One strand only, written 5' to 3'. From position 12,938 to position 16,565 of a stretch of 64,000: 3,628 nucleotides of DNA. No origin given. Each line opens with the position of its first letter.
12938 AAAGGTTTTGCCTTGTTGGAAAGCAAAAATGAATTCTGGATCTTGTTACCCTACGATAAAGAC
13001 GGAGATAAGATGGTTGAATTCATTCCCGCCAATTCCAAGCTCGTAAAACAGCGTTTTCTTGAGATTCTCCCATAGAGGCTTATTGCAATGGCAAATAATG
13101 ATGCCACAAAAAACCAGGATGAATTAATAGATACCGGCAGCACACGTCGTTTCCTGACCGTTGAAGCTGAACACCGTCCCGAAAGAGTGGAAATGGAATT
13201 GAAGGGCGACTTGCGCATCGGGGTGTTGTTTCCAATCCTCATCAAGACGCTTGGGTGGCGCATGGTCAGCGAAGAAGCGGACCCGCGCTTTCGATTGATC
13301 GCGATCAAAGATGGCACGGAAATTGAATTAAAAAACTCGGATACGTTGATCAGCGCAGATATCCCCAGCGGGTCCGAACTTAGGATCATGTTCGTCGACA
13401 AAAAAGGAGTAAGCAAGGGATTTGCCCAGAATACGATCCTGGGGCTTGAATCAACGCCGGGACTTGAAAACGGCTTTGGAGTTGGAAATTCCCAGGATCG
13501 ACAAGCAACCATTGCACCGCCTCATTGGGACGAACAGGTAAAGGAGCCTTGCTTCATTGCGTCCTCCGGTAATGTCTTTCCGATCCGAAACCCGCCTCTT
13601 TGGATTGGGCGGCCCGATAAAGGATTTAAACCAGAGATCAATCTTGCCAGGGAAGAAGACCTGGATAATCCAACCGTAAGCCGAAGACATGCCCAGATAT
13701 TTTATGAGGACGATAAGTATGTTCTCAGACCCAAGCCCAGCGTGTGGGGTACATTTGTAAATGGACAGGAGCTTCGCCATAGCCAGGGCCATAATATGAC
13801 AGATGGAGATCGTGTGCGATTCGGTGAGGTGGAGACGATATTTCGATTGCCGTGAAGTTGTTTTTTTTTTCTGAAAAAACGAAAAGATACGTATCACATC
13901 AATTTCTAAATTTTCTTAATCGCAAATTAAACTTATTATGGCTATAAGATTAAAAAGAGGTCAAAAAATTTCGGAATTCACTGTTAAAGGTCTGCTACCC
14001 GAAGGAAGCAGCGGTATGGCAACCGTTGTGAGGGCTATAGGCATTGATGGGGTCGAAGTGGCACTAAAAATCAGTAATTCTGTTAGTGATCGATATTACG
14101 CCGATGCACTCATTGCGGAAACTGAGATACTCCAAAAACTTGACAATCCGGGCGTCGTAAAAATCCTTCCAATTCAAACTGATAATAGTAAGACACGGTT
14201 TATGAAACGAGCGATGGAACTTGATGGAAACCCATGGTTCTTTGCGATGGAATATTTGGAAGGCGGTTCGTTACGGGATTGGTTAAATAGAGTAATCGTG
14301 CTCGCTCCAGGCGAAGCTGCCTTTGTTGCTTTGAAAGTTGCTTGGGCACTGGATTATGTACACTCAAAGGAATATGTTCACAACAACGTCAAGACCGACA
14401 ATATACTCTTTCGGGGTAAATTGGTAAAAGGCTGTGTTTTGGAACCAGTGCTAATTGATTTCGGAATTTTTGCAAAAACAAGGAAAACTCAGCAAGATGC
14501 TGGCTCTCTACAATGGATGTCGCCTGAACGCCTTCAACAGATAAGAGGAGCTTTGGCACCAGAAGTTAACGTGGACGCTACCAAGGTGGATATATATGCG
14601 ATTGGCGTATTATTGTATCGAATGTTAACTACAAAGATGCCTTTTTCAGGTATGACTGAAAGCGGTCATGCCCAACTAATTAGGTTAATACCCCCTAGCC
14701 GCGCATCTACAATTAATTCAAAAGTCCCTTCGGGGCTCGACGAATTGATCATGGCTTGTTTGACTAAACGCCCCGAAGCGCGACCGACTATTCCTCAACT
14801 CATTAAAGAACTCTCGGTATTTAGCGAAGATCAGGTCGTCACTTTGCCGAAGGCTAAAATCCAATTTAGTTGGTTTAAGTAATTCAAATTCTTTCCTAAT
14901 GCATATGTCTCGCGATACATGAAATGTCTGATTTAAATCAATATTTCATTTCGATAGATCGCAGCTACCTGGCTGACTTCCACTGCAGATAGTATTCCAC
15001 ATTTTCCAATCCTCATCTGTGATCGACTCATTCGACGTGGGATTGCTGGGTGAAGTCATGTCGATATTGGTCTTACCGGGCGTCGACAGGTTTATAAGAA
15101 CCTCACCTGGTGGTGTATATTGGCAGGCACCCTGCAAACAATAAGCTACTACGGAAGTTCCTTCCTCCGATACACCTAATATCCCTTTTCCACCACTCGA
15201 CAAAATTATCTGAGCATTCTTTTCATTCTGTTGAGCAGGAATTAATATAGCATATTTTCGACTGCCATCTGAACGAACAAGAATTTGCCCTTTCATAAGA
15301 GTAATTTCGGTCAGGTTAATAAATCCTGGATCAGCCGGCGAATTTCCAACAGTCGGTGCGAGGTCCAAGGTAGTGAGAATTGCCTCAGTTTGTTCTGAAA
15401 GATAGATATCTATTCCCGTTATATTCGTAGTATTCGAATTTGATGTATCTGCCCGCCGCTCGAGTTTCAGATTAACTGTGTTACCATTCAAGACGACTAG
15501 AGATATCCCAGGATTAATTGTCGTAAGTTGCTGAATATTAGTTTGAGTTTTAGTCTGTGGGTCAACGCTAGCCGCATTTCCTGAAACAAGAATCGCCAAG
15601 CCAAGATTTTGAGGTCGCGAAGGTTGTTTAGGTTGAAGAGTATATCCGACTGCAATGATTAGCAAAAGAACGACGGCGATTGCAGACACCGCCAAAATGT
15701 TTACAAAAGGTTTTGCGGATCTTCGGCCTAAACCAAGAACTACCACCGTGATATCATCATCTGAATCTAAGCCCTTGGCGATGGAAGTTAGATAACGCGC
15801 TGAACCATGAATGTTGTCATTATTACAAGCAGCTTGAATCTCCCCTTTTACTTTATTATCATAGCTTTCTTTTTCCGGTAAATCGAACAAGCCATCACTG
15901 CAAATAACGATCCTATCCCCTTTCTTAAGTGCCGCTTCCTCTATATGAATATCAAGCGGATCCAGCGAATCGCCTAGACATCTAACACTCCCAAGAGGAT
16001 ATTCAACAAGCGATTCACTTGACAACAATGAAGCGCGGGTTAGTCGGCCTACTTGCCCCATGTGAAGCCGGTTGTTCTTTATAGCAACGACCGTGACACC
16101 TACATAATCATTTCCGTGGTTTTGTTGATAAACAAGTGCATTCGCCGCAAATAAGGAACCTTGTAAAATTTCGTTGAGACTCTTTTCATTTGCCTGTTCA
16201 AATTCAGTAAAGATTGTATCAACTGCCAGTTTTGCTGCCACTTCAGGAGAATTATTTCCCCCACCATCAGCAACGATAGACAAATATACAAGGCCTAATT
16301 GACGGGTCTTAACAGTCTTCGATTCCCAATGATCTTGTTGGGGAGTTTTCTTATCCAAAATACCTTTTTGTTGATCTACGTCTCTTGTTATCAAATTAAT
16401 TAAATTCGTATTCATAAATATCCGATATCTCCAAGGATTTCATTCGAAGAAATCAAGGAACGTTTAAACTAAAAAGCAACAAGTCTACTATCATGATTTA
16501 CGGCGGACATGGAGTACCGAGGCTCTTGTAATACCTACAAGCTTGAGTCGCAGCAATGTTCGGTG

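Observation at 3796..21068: Type VII-like secretion locus lacking recognisable core membrane partners but embedded in a kinase/phosphatase/FHA module (T6SS-TPP-like regulatory logic)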

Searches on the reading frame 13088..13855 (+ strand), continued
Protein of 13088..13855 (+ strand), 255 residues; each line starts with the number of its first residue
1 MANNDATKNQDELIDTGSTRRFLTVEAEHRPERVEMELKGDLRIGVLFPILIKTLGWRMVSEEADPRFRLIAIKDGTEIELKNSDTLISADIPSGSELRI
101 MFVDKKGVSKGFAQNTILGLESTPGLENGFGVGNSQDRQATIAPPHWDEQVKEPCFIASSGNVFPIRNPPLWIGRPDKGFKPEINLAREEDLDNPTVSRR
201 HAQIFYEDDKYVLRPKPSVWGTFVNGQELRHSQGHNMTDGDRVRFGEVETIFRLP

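Call 81: fold_search(model_id=the predicted structure, library=pdb)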
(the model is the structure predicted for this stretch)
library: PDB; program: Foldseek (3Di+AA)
matches with E <= 10: 1020; with E <= 0.001: 74
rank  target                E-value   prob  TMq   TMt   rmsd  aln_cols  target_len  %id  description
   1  8p5x_G                1.9e-06  1.00  0.33  0.78   3.3       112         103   22  Single particle cryo-EM structure of the complex between Corynebacterium glutamicum homohexameric 2-oxoglutarate dehyd (released 2023-08-16)
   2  6i2r_B                2.7e-06  1.00  0.32  0.82   2.5       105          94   25  Crystal structure of the SucA domain of Mycobacterium smegmatis KGD (alpha-ketoglutarate decarboxylase), mutant R802A, (released 2019-05-22)
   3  7rj3_C                2.8e-06  1.00  0.33  0.80   2.3       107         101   23  Crystal Structure of the Forkhead Associated (FHA) Domain of the Glycogen Accumulation Regulator (GarA) from Mycobacte (released 2021-07-28)
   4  4jon_A                3.1e-06  1.00  0.34  0.67   2.3       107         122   21  Crystal structure of a centrosomal protein 170kDa, transcript variant beta (CEP170) from Homo sapiens at 2.15 A resolu (released 2013-04-17)
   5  6hc1_A                4.0e-06  1.00  0.32  0.76   3.7       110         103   20  Bdellovibrio bacteriovorus DgcB FHA in complex with phosphorylated N-terminal peptide (released 2019-08-28)
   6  8p5r_G                5.9e-06  1.00  0.33  0.80   2.5       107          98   24  Crystal structure of full-length, homohexameric 2-oxoglutarate dehydrogenase KGD from Mycobacterium smegmatis in compl (released 2023-08-16)
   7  6hc0_C                6.6e-06  1.00  0.31  0.74   3.4       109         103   20  Bdellovibrio bacteriovorus DgcB FHA domain, tail complex (released 2019-08-28)
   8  3oun_A                7.0e-06  1.00  0.31  0.82   2.7       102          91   27  Crystal structure of the FhaA FHA domain complexed with the intracellular domain of Rv3910 (released 2012-02-08)
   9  4jon_D                7.0e-06  1.00  0.33  0.66   3.6       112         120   22  Crystal structure of a centrosomal protein 170kDa, transcript variant beta (CEP170) from Homo sapiens at 2.15 A resolu (released 2013-04-17)
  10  6hc0_D                7.4e-06  1.00  0.33  0.78   2.7       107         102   20  Bdellovibrio bacteriovorus DgcB FHA domain, tail complex (released 2019-08-28)
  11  4qcj                  7.4e-06  1.00  0.34  0.79   3.0       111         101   22  Crystal Structure of OdhI from Corynebacterium glutamicum (released 2014-07-02)
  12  7rj3_A                7.4e-06  1.00  0.33  0.76   3.3       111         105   22  Crystal Structure of the Forkhead Associated (FHA) Domain of the Glycogen Accumulation Regulator (GarA) from Mycobacte (released 2021-07-28)
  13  4jon_E                7.8e-06  1.00  0.33  0.64   2.7       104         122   23  Crystal structure of a centrosomal protein 170kDa, transcript variant beta (CEP170) from Homo sapiens at 2.15 A resolu (released 2013-04-17)
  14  6hc1_B                8.8e-06  1.00  0.33  0.78   2.7       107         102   20  Bdellovibrio bacteriovorus DgcB FHA in complex with phosphorylated N-terminal peptide (released 2019-08-28)
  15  7rj3_B                8.8e-06  1.00  0.32  0.75   3.8       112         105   22  Crystal Structure of the Forkhead Associated (FHA) Domain of the Glycogen Accumulation Regulator (GarA) from Mycobacte (released 2021-07-28)
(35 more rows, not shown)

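Call 88: search_protein_representatives(alignment_id=A1)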
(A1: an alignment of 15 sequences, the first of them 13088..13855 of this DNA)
Query: 15 sequences, 256 profile positions. Proteins with E-value up to 0.001 (for the whole library): 25197; up to 1e-10: 1728; up to 1e-30: 25. The best 150 are listed.
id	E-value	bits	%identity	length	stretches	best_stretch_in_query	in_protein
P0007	5.4e-125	432.0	-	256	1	1-256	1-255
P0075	1.1e-55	204.8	-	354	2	20-256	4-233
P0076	1.8e-53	197.6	-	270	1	14-253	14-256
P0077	6.0e-46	173.0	-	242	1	16-256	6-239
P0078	1.0e-45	172.2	-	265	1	10-254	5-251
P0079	2.4e-41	157.9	-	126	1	138-256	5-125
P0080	2.7e-41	157.8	-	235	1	18-256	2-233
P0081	1.3e-40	155.5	-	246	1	18-256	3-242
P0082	3.5e-40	154.1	-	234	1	19-256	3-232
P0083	9.0e-40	152.7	-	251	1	1-253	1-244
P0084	7.9e-39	149.7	-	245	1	19-253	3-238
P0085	1.4e-38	148.9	-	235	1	19-256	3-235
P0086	1.1e-36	142.7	-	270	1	11-253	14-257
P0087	1.3e-36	142.4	-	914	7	163-256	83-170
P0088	5.9e-36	140.2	-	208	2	148-255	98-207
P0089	4.1e-33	130.9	-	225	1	21-256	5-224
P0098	6.1e-31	123.8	-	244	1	8-256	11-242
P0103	1.1e-29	119.6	-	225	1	18-256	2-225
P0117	3.5e-27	111.5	-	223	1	19-256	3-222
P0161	8.0e-22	93.9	-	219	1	19-256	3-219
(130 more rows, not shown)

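Call 89: find_encoding_contigs(protein=P0076, flank=10000, max_places=2)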
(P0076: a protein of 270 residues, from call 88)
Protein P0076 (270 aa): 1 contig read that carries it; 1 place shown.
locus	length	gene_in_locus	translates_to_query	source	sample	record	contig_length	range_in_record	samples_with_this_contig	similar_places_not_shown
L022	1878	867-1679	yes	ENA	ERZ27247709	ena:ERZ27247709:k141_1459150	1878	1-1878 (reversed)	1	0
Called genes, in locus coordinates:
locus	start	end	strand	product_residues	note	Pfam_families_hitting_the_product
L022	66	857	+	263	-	PF14011:ESX-1_EspG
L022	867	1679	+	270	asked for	PF08817:YukD, PF00498:FHA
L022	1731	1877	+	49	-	?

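Call 91: list_cluster_members(proteins=[P0075, P0077, P0078, P0080, P0083, P0089, P0098, P0103, P0117, P0161])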
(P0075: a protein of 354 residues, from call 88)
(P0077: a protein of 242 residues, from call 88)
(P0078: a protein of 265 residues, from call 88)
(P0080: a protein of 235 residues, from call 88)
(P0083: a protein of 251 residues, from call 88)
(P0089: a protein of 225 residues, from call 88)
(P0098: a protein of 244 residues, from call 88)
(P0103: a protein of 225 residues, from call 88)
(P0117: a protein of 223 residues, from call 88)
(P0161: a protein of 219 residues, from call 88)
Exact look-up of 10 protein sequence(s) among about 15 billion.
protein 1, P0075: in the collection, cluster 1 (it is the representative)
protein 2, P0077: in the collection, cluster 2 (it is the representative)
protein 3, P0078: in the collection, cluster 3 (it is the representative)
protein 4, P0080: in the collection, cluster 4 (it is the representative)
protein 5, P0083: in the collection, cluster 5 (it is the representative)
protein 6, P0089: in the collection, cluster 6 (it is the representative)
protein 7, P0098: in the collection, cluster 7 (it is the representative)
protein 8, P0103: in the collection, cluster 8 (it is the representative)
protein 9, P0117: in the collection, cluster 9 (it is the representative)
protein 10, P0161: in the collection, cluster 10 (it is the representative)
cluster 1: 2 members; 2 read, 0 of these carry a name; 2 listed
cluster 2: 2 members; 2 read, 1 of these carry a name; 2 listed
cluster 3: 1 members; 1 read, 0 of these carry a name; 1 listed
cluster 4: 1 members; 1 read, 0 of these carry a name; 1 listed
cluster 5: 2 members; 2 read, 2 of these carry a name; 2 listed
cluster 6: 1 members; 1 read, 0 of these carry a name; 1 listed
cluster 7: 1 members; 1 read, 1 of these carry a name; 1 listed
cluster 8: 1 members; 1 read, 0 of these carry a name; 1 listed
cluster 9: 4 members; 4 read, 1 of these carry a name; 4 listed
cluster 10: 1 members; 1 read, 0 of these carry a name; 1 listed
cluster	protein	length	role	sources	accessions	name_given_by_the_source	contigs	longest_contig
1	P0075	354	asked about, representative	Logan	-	-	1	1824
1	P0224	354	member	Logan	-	-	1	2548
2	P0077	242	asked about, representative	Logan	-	-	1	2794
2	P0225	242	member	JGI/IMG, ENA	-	hypothetical protein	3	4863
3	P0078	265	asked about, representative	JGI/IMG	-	-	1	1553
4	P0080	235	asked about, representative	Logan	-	-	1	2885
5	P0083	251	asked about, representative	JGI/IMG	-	uncharacterized ubiquitin-like protein YukD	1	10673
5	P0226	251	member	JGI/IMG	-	uncharacterized ubiquitin-like protein YukD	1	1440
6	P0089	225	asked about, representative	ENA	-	-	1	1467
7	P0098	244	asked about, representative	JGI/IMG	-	hypothetical protein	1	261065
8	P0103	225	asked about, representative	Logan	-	-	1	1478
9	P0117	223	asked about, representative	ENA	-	-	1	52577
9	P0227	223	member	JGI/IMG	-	hypothetical protein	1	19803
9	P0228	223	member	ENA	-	-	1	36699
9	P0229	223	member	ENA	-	-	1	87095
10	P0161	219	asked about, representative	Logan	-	-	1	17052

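Call 92: find_encoding_contigs(protein=P0098, flank=10000, max_places=1)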
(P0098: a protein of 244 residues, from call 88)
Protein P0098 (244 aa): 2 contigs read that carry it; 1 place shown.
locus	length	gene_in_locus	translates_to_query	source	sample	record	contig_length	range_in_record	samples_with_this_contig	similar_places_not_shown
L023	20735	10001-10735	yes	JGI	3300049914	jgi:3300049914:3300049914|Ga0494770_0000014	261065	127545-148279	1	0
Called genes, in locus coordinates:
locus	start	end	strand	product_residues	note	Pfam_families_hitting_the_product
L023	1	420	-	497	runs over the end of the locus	PF00464:SHMT, PF00155:Aminotran_1_2 (weak)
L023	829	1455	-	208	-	PF01693:Cauli_VI, PF00075:RNase_H (weak)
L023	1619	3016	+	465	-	PF13424:TPR_12 (faint), PF00515:TPR_1 (faint), PF07719:TPR_2 (faint), PF13428:TPR_14 (faint), PF13432:TPR_16 (weak), PF14559:TPR_19 (weak), PF13650:Asp_protease_2, PF13975:gag-asp_proteas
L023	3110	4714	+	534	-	PF00672:HAMP, PF07730:HisKA_3, PF13581:HATPase_c_2 (weak), PF02518:HATPase_c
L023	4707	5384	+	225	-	PF00072:Response_reg, PF00196:GerE, PF04545:Sigma70_r4 (faint), PF08281:Sigma70_r4_2 (weak)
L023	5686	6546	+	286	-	-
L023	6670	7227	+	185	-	PF08207:EFP_N, PF01132:EFP, PF09285:Elong-fact-P_C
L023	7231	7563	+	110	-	-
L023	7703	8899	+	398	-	PF00702:Hydrolase, PF13419:HAD_2, PF13242:Hydrolase_like (faint), PF12867:DinB_2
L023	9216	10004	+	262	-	-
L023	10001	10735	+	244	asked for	PF08817:YukD (weak), PF00498:FHA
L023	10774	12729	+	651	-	PF00498:FHA, PF16697:Yop-YscD_cpl (faint)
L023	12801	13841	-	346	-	PF04055:Radical_SAM, PF13186:SPASM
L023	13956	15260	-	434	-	PF03023:MurJ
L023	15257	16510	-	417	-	PF13529:Peptidase_C39_2, PF00515:TPR_1 (faint), PF13174:TPR_6 (faint), PF07719:TPR_2 (weak), PF13428:TPR_14 (weak)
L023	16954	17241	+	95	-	-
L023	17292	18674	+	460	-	-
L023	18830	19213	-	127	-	-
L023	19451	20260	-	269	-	PF02522:Antibiotic_NAT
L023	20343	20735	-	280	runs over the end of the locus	PF03807:F420_oxidored, PF14748:P5CR_dimer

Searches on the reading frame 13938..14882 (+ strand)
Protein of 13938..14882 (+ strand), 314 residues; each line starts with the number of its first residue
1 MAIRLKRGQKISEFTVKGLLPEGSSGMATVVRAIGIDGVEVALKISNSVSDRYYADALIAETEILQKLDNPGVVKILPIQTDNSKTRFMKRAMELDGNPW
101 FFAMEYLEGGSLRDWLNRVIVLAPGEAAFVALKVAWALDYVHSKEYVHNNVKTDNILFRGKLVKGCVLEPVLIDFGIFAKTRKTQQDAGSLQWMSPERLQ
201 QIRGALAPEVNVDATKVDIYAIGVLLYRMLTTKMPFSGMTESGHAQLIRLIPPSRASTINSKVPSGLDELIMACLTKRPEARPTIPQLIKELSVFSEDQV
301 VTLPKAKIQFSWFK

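Call 4: search_protein_families(library=pfam, proteins=[window:13938-14882:+], max_evalue=0.01)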
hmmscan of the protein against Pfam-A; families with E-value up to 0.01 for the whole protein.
window:13938-14882:+ (314 aa): 2 families
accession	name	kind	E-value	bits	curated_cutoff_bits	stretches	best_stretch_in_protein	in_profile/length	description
PF00069.31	Pkinase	-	1.5e-36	126.6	31.7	1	24-290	9-259/263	Protein kinase domain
PF07714.23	PK_Tyr_Ser-Thr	-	8.5e-27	94.5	23.1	1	37-292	27-258/258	Protein tyrosine and serine/threonine kinase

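Call 66: search_protein_families(library=ncbifam, proteins=[window:13938-14882:+], max_evalue=0.01)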
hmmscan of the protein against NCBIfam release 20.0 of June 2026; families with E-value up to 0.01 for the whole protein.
window:13938-14882:+ (314 aa): 14 families
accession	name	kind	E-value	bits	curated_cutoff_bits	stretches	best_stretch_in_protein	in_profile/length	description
NF033483.0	PknB_PASTA_kin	equivalog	6.6e-33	114.6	450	1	23-301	16-274/563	Stk1 family PASTA domain-containing Ser/Thr kinase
NF047741.1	antiphage_MADS6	equivalog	3e-22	78.9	460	2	98-295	271-460/612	methylation-associated defense system protein kinase MAD6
NF052427.1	StpK7MSMEG_1200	equivalog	7.6e-15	54.4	900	1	24-282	17-254/601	serine/threonine protein kinase StpK7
NF038150.1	lanthi_synth_IV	equivalog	1.1e-13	50.4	650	1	98-294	266-455/851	class IV lanthionine synthetase LanL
NF009651.0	PRK13184.1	equivalog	1.2e-12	46.7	839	1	96-294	73-289/932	serine/threonine-protein kinase PknD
NF033442.0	BREX_PglW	equivalog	1e-10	40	990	2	6-196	505-677/1391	BREX system serine/threonine kinase PglW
NF053615.1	SerThrKinAfsKStmc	equivalog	2.2e-06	26.6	1300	1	99-292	87-264/809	protein serine/threonine kinase AfsK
TIGR03903.1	TOMM_kin_cyc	equivalog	6.6e-06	24.2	705.75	1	101-282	55-233/1267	TOMM system kinase/cyclase fusion protein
NF038151.1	lanthi_synth_III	equivalog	0.00035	19.1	575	1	100-251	299-444/833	class III lanthionine synthetase LanKC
NF058632.1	SerThrKinPrkT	equivalog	0.001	18.2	280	1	14-160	23-152/322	serine/threonine protein kinase PrkT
NF011460.0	PRK14879.1-1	equivalog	0.0022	17.1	199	1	95-188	81-167/232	Kae1-associated kinase Bud32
NF007174.0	PRK09605.1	equivalog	0.0035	15.9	447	1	102-189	413-484/535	bifunctional N(6)-L-threonylcarbamoyladenine synthase/serine/threonine protein kinase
TIGR03724.2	arch_bud32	equivalog_domain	0.0038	16.7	125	1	102-188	70-141/193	KEOPS complex kinase/ATPase Bud32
NF011463.0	PRK14879.1-4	equivalog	0.0053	16.2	188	1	103-187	96-168/237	Kae1-associated kinase Bud32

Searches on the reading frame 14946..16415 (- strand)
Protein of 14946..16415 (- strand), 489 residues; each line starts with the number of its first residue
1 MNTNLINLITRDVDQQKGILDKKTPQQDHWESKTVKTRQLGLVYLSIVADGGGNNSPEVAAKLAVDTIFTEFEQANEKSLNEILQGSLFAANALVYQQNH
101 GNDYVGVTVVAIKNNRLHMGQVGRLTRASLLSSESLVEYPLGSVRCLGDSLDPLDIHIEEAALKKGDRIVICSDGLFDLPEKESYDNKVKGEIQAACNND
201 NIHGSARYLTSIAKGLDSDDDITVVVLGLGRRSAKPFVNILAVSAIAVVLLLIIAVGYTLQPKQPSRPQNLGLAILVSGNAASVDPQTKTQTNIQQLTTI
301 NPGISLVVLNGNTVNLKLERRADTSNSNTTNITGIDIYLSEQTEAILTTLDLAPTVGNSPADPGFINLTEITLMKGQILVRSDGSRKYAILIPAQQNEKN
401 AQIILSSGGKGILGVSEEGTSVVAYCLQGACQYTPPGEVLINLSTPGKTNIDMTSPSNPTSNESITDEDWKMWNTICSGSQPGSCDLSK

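Call 4: search_protein_families(library=pfam, proteins=[window:14946-16415:-], max_evalue=0.01)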
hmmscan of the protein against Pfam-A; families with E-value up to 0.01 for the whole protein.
window:14946-16415:- (489 aa): 2 families
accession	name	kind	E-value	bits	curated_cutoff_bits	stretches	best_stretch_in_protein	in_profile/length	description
PF07228.17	SpoIIE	-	4.9e-06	27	25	1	47-227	8-189/192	Stage II sporulation protein E (SpoIIE)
PF13672.11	PP2C_2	-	0.00017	21.6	24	0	21-123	7-114/209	Protein phosphatase 2C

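Call 62: search_protein_families(library=pfam, alignment_id=A7, max_evalue=1)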
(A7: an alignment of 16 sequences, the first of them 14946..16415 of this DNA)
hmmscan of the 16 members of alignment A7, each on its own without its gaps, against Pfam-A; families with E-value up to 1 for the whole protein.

A. member 1, window:14946-16415:- (489 aa): 4 families
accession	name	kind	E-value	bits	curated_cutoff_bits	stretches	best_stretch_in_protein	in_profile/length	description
PF07228.17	SpoIIE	-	4.9e-06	27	25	1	47-227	8-189/192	Stage II sporulation protein E (SpoIIE)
PF13672.11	PP2C_2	-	0.00017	21.6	24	1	21-123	7-114/209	Protein phosphatase 2C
PF05313.17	Pox_P21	-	0.12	12.3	27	1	222-327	69-174/189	Poxvirus P21 membrane protein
PF22812.1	CR_prot_dom_plant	-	0.13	13.1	34.1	1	231-256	34-59/71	Plant cysteine-rich protein domain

B. families by the number of members that match (of 16 scanned): 8 families
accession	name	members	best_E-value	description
PF07228.17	SpoIIE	16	1.3e-11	Stage II sporulation protein E (SpoIIE)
PF13672.11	PP2C_2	12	7.5e-16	Protein phosphatase 2C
PF00481.26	PP2C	9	1.6e-17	Protein phosphatase 2C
PF04773.18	FecR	3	0.0053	FecR protein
PF15825.10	FAM25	1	0.11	FAM25 family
PF05313.17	Pox_P21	1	0.12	Poxvirus P21 membrane protein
PF22812.1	CR_prot_dom_plant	1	0.13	Plant cysteine-rich protein domain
PF03277.18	Herpes_UL4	1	0.16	Herpesvirus UL4 family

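Call 66: search_protein_families(library=ncbifam, proteins=[window:14946-16415:-], max_evalue=0.01)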
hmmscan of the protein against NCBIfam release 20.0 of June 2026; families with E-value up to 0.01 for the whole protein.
window:14946-16415:- (489 aa): 3 families
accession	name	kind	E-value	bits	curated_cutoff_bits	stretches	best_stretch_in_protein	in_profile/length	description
NF033484.1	Stp1_PP2C_phos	equivalog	2.9e-15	56.4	230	2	41-123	22-110/232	Stp1/IreP family PP2C-type Ser/Thr phosphatase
NF011149.0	PRK14559.1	equivalog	4.5e-07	29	374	1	33-107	401-478/642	serine/threonine phosphatase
TIGR02865.1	spore_II_E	equivalog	6.4e-05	21.2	490.8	1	150-226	681-760/764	stage II sporulation protein E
